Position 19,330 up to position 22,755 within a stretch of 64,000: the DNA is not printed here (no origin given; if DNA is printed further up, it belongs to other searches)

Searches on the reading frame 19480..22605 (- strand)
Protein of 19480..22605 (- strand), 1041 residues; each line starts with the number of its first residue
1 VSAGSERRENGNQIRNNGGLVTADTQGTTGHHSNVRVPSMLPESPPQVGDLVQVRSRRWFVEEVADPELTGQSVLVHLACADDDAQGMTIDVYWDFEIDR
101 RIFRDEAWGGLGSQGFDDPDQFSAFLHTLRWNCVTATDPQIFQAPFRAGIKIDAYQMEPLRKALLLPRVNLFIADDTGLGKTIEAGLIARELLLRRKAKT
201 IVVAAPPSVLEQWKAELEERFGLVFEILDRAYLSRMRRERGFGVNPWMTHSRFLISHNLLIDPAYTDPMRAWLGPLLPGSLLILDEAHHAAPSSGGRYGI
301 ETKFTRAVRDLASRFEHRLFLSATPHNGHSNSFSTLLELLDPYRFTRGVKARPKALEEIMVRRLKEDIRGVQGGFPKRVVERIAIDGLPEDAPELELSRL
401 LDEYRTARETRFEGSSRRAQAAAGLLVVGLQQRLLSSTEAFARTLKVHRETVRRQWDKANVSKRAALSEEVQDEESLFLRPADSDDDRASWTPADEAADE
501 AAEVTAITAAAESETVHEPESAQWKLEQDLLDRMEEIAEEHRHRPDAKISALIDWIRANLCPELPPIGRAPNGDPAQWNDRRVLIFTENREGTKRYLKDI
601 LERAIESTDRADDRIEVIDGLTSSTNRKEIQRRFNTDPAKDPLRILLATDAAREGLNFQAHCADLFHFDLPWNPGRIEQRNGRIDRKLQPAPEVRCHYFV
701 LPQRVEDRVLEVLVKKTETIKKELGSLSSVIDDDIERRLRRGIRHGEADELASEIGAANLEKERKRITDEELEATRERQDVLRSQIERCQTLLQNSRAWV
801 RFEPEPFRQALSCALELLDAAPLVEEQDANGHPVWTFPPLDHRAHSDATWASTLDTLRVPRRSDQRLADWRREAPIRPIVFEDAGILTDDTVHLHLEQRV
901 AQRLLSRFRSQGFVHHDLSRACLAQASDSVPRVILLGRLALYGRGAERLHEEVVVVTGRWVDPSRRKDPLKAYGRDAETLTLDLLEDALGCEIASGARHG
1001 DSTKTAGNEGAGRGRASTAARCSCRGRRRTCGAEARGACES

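Call 3: search_protein_families(library=pfam, proteins=[window:19480-22605:-], max_evalue=0.01)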
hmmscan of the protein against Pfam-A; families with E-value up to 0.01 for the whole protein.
window:19480-22605:- (1041 aa): 5 families
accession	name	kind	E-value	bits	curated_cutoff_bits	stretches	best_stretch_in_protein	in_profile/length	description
PF00271.37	Helicase_C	-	2.2e-14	54.1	23.5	1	579-686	14-108/110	Helicase conserved C-terminal domain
PF00176.29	SNF2-rel_dom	-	1.9e-09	37.5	24.9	1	167-346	16-184/290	SNF2-related domain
PF04851.21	ResIII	-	4.2e-07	30.5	22.5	1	153-326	5-163/164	Type III restriction enzyme, res subunit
PF00270.35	DEAD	-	1.1e-05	25.7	26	1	167-326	13-161/167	DEAD/DEAH box helicase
PF13872.12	AAA_34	-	0.0034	16.8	27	0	168-324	60-223/306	P-loop containing NTP hydrolase pore-1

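Call 4: search_protein_families(library=padloc, proteins=[window:19480-22605:-], max_evalue=0.001)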
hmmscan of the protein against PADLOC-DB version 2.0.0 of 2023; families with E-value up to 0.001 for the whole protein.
window:19480-22605:- (1041 aa): 38 families (the best 25 are shown)
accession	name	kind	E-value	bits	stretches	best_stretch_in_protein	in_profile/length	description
PDLC02621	DrmD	-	1.1e-284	945.6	1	43-971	10-885/1040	DrmD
PDLC02572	DrmA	-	1.9e-159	530.7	1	44-962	12-879/1043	DrmA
PDLC02632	DrmD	-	3e-140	466.8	1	45-700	15-637/662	DrmD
PDLC02633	DrmD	-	6.5e-136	452.4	1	46-869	12-804/839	DrmD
PDLC02618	DrmD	-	4.9e-101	335.7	1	47-296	5-254/273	DrmD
PDLC02622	DrmD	-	2.8e-88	294.6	1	44-410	14-384/422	DrmD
PDLC02624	DrmD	-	3.7e-87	291.3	1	190-861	3-630/652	DrmD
PDLC00659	HmaA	-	3.9e-62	208.4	1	166-725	118-647/1176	SNF2 helicase / DEAD-box helicase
PDLC02504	BrxHI|BrxHII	-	6.7e-53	177.9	1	150-770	108-666/971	BrxHII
PDLC02500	BrxHI|BrxHII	-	1.7e-52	177.1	1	140-725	79-610/933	BrxHI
PDLC02625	DrmD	-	1.7e-47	160.5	1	333-960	66-618/792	DrmD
PDLC02853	DpdE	-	3.6e-45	152.3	1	48-733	7-645/985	DpdE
PDLC02620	DrmD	-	2.2e-44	149.7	2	162-452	111-392/1060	DrmD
PDLC02840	DpdE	-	1.9e-39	133.7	3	146-227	154-242/1091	DpdE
PDLC02623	DrmD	-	1.7e-38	130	2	580-773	529-709/1040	DrmD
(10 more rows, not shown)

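Call 76: search_protein_families(library=ncbifam, proteins=[window:19483-22605:-], max_evalue=0.00001)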
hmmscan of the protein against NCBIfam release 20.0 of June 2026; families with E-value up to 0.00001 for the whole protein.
window:19483-22605:- (1041 aa): 8 families
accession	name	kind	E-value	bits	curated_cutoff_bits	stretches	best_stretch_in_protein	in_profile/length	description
NF038317.1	DISARM_DrmD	equivalog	5.5e-286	951.9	610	1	46-989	2-883/1021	DISARM system SNF2-like helicase DrmD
NF041062.1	DpdE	equivalog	4.8e-57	193.6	500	1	148-787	150-745/1048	protein DpdE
NF042964.1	phospholipD_antiphage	equivalog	3.8e-36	124.8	1100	2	516-740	637-842/895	phospholipase D-like domain-containing anti-phage protein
NF003426.0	PRK04914.1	equivalog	8.2e-34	117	576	2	167-346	171-337/959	RNA polymerase-associated protein RapA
NF038318.1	DISARM_DrmD_b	equivalog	8.4e-29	100.3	950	2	147-241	25-119/868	DISARM system SNF2-like helicase DrmD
NF041790.1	anti-phage_ZorD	equivalog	2.2e-07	29.2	1500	0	579-686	921-1023/1035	type I Zorya anti-phage system protein ZorD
NF053675.1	pilus_reg_Snf2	equivalog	7.1e-07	27.7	1100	0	579-722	876-1006/1029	pilus expression-regulating Snf2 family helicase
NF010337.0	PRK13766.1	equivalog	5.3e-06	24.8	610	0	577-746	363-523/781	Hef nuclease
